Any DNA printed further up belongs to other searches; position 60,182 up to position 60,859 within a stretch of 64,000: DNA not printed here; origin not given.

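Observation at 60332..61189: Tandemly duplicated, diverged small proteins of unknown family (126 and 157 aa)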

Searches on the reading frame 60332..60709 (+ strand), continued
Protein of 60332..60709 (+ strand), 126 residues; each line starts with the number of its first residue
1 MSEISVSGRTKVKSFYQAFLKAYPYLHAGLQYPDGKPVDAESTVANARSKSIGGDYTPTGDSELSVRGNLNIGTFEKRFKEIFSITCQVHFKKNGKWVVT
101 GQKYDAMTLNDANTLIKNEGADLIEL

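Call 40: search_protein_families(library=pfam, proteins=[L001:6390-6845:+, L001:6845-7015:+, L001:9593-10483:+, L010:2650-3093:+, L010:4906-5676:+, L010:7106-7906:+, L010:8733-9032:+, L010:9243-10706:-, L010:10783-11877:+, L011:9372-10025:+], max_evalue=1)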
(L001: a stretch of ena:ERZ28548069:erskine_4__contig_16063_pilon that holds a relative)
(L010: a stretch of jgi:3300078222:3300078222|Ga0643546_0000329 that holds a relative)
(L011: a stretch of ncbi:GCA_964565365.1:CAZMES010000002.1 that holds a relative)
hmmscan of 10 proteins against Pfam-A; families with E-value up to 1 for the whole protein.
L001:6390-6845:+ (152 aa): 0 families

L001:6845-7015:+ (57 aa): 0 families

L001:9593-10483:+ (297 aa): 1 family
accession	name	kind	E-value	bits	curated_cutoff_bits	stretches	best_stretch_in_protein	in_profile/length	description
PF03167.25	UDG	-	1.1e-06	29.2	24.3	1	158-268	38-125/141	Uracil DNA glycosylase superfamily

L010:2650-3093:+ (148 aa): 2 families
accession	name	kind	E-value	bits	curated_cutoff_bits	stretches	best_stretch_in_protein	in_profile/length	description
PF13927.12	Ig_3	-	0.032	15.2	30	1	70-111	4-41/78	Immunoglobulin domain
PF25432.1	FF_PRPF40A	-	0.17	12.2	27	1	69-87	17-35/60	PRPF40A-like, FF domain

L010:4906-5676:+ (257 aa): 4 families
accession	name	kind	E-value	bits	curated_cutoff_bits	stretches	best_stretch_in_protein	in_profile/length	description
PF05099.18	TerB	-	6.1e-06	26.9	24.4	1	6-114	4-113/118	Tellurite resistance protein TerB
PF24752.1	DUF7697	-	0.03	14.7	27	1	99-119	13-32/52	Family of unknown function (DUF7697)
PF04391.17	DUF533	-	0.044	13.8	29.6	1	51-112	45-107/178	Protein of unknown function (DUF533)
PF04010.18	DUF357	-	0.11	13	29.4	1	149-175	44-70/73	Protein of unknown function (DUF357)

L010:7106-7906:+ (267 aa): 1 family
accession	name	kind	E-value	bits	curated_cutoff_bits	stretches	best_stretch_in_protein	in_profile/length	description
PF03167.25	UDG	-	2.5e-05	24.8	24.3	1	124-191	48-101/141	Uracil DNA glycosylase superfamily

L010:8733-9032:+ (100 aa): 4 families
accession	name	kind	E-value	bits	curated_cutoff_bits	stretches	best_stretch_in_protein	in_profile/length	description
PF20479.3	TMEM128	-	0.023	15.6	23.9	1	31-97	10-73/124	TMEM128 protein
PF05656.20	DUF805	-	0.18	12.7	25.7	1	5-80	20-96/111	Protein of unknown function (DUF805)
PF20077.4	CcmD_alt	-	0.19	12.3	23.5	1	29-52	29-52/61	CcmD family protein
PF17158.10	MASE4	-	0.52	10.1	28.4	1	7-81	159-231/239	Membrane-associated sensor, integral membrane domain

L010:9243-10706:- (487 aa): 0 families

L010:10783-11877:+ (365 aa): 0 families

L011:9372-10025:+ (218 aa): 0 families

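Call 41: find_encoding_contigs(protein=P0024, flank=10000, max_places=2)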
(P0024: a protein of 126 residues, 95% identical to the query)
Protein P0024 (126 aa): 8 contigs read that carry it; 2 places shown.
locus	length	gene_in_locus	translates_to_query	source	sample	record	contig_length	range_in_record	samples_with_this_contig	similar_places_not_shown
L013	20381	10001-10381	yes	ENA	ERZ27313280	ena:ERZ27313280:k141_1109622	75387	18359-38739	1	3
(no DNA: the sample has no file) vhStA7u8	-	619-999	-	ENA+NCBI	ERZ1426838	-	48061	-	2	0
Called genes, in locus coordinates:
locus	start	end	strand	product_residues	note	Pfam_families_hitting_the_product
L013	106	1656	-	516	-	PF00474:SSF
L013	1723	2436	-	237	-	-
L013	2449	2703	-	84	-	-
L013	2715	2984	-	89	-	-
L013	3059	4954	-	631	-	PF07693:KAP_NTPase, PF13191:AAA_16 (weak)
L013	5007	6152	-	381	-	PF00045:Hemopexin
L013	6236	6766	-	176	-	-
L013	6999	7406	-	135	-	-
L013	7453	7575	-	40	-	-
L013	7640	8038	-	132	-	-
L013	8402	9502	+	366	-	-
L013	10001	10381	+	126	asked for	-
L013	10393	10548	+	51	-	-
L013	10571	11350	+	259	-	-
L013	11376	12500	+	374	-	PF00691:OmpA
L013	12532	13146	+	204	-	PF14014:DUF4230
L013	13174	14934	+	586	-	PF13191:AAA_16 (weak), PF07693:KAP_NTPase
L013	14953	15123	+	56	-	-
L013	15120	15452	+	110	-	-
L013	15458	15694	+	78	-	-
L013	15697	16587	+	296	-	-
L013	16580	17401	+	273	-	-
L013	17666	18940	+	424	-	-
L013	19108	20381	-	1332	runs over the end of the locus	PF13583:Reprolysin_4, PF13574:Reprolysin_2, PF13582:Reprolysin_3, PF18911:PKD_4 (weak), PF19081:Ig_7 (faint), PF00801:PKD (weak), PF18962:Por_Secre_tail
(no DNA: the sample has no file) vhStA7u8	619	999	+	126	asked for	-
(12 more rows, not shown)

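Call 43: find_related_loci(query=A2, collection=genome_contigs, flank=10000)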
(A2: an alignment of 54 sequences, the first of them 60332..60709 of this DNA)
Query A2 (126 aa) in genome_contigs; peptide patterns used: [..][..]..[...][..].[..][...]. (x = any residue, [..] = any of these).
53 stretches matched a pattern; 14 encode a relative of the query (tblastn E <= 1e-3); 14 distinct loci.
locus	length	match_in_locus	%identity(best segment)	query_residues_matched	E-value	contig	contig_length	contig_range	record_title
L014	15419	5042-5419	96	1-126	6e-82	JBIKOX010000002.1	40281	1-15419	MAG: Bacteroidia bacterium isolate ME2015-02-15_3300042450_group6_bin92 Rohwer_bin424_scaffold_226_c1, whole genome shot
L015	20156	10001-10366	96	1-122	6e-80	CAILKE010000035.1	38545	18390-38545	MAG: uncultured Bacteroidetes bacterium isolate Ja1_bin-1594 genome assembly, contig: bin-1594:35/79, whole genome shotg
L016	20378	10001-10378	83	1-126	9e-72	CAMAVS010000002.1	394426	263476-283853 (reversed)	MAG: Chitinophaga pinensis isolate ME-08apr19-307 genome assembly, contig: ME-08apr19-C5, whole genome shotgun sequence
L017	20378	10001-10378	68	1-126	8e-58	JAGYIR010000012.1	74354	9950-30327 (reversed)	MAG: Crocinitomicaceae bacterium isolate M30B20 contig_4532, whole genome shotgun sequence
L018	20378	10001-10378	64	1-126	3e-56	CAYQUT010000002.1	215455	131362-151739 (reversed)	MAG TPA_asm: uncultured Chryseobacterium sp. isolate SRP219642_co8_20 genome assembly, contig: NODE_15_length_215455_cov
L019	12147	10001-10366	55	1-125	2e-40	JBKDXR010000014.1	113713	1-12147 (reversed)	MAG: Flavobacteriales bacterium isolate samp_4376_concoct_992 samp_4376_128294, whole genome shotgun sequence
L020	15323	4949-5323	49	1-126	2e-38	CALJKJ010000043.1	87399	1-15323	MAG TPA_asm: uncultured Flavobacteriales bacterium isolate SRR6231166_bin.24_CONCOCT_v1.1_MAG genome assembly, contig: E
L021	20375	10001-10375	48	1-126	6e-38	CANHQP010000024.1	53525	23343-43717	MAG: Flavobacteriia bacterium isolate RE-26jul17-152 genome assembly, contig: RE-26jul17-C598, whole genome shotgun sequ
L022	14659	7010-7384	47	1-126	3e-37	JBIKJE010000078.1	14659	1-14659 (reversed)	MAG: Crocinitomicaceae bacterium isolate ME2014-06-19_3300042502_group5_bin101 Rohwer_bin664_scaffold_3441_c1, whole gen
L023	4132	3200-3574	52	1-126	2e-37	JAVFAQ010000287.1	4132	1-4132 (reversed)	MAG: Flavobacteriales bacterium isolate BF4_95 NODE_82823_length_4132_cov_3.573533_Biofilm4, whole genome shotgun sequen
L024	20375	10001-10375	46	1-126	1e-36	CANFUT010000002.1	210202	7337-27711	MAG: Flavobacteriia bacterium isolate Jr-16oct17-197 genome assembly, contig: Jr-16oct17-C90, whole genome shotgun seque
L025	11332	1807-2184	50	1-126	5e-35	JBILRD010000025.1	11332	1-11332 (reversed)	MAG: Saprospira sp. isolate ME2018-06-14_3300042564_group8_bin167 Rohwer_bin608_scaffold_6712_c1, whole genome shotgun s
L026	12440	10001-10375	45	1-126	2e-34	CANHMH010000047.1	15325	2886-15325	MAG: Flavobacteriales bacterium isolate RE-23may17-335 genome assembly, contig: RE-23may17-C14313, whole genome shotgun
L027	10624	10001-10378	45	1-126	2e-34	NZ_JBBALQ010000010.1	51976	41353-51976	MAG: Flavobacterium sp. isolate EUL_067 ctg10-EUL_067, whole genome shotgun sequence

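Call 60: search_protein_representatives(alignment_id=A2)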
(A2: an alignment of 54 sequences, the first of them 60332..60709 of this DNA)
Query: 54 sequences, 127 profile positions. Proteins with E-value up to 0.001 (for the whole library): 261; up to 1e-10: 29; up to 1e-30: 4. The best 150 are listed.
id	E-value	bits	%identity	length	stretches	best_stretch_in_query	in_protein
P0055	1.2e-53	196.4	-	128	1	1-126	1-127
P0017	1.8e-45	170.0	-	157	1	1-125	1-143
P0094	2.0e-37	144.0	-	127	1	1-125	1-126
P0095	3.1e-31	124.0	-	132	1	1-125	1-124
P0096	1.1e-27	112.6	-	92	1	37-125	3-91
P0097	2.8e-27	111.2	-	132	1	1-125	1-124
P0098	5.3e-23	97.4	-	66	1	1-67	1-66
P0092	5.1e-21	91.0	-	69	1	1-55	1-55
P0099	2.1e-20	89.0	-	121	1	22-109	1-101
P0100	5.2e-18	81.2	-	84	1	43-124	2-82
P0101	4.0e-15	71.9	-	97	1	1-83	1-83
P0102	4.7e-15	71.7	-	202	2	1-94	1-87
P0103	1.6e-14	70.0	-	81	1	31-109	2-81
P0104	1.0e-13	67.3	-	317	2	1-96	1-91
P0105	2.9e-13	65.9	-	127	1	1-124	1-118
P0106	4.1e-13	65.4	-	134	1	1-122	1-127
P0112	6.6e-12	61.5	-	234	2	2-125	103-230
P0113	8.5e-12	61.1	-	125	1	3-125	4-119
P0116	1.5e-11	60.3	-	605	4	4-91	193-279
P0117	2.6e-11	59.6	-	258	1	2-121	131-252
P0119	9.5e-11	57.8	-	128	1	2-122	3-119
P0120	1.6e-10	57.0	-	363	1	2-125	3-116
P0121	1.6e-10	57.0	-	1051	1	2-124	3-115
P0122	1.8e-10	56.9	-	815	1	2-124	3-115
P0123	2.1e-10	56.7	-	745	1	2-124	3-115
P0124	2.1e-10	56.6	-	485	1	2-124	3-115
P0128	3.7e-10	55.8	-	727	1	2-124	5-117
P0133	5.3e-10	55.3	-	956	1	2-123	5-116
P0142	3.2e-09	52.8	-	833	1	3-126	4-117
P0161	1.9e-08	50.4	-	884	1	2-125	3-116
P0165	2.3e-08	50.0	-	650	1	2-124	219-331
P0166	2.5e-08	49.9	-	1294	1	2-124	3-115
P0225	7.1e-06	42.0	-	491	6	19-54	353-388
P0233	1.1e-05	41.5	-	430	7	19-50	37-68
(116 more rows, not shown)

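Call 62: search_protein_families(library=pfam, proteins=[P0121, P0122, P0123, P0128, P0133, P0166, P0116, P0161, P0142, P0165], max_evalue=0.01)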
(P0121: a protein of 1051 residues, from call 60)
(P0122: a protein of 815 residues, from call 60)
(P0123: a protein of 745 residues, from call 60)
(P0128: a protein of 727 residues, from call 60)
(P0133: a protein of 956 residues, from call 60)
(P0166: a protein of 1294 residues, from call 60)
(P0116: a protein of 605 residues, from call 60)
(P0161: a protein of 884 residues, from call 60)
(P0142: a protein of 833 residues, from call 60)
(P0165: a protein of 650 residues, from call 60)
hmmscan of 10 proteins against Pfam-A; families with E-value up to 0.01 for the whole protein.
P0121 (1051 aa): 2 families
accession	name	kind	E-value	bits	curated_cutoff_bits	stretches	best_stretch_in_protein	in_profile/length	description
PF14903.11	WG_beta_rep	-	1.4e-54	182.1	25.6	7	568-601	1-34/35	WG containing repeat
PF09603.15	Fib_succ_major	-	3.6e-37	128.9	33.9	1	863-1050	1-187/187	Fibrobacter succinogenes major domain (Fib_succ_major)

P0122 (815 aa): 0 families

P0123 (745 aa): 0 families

P0128 (727 aa): 6 families
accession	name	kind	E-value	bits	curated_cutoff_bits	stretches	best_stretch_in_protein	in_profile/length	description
PF12796.13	Ank_2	-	5.1e-16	59.5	27.3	1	361-458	2-88/90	Ankyrin repeats (3 copies)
PF13637.12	Ank_4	-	2.6e-13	50.2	22.7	1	366-409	7-50/50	Ankyrin repeats (many copies)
PF00023.36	Ank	-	2e-12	47.1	21.1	1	390-417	3-32/33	Ankyrin repeat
PF13857.12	Ank_5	-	1.5e-10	41.7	27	1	375-416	1-43/56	Ankyrin repeats (many copies)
PF13606.12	Ank_3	-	6.9e-07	29.5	22.3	1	390-416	3-29/30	Ankyrin repeat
PF24521.3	Ank_KRIT1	-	6.5e-05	23.1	80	1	345-425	38-121/149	KRIT1 ankyrin-repeats domain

P0133 (956 aa): 0 families

P0166 (1294 aa): 1 family
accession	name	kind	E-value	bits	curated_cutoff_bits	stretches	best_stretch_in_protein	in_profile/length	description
PF14903.11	WG_beta_rep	-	4.4e-59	196.6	25.6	9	856-890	1-35/35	WG containing repeat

P0116 (605 aa): 1 family
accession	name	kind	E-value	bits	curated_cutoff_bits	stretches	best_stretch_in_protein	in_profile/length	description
PF03970.18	Herpes_UL37_1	-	0.0041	16.8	25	0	52-109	18-78/267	Herpesvirus UL37 tegument protein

P0161 (884 aa): 1 family
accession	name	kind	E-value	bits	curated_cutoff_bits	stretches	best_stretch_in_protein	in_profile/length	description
PF09603.15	Fib_succ_major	-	6.3e-57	193.3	33.9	3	151-355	1-187/187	Fibrobacter succinogenes major domain (Fib_succ_major)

P0142 (833 aa): 2 families
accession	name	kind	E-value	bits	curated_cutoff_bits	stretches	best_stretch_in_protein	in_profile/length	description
PF14903.11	WG_beta_rep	-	2.7e-98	322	25.6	8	292-325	1-34/35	WG containing repeat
PF05979.17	DUF896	-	0.0029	17.9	24.2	0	30-56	32-58/64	Bacterial protein of unknown function (DUF896)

P0165 (650 aa): 0 families
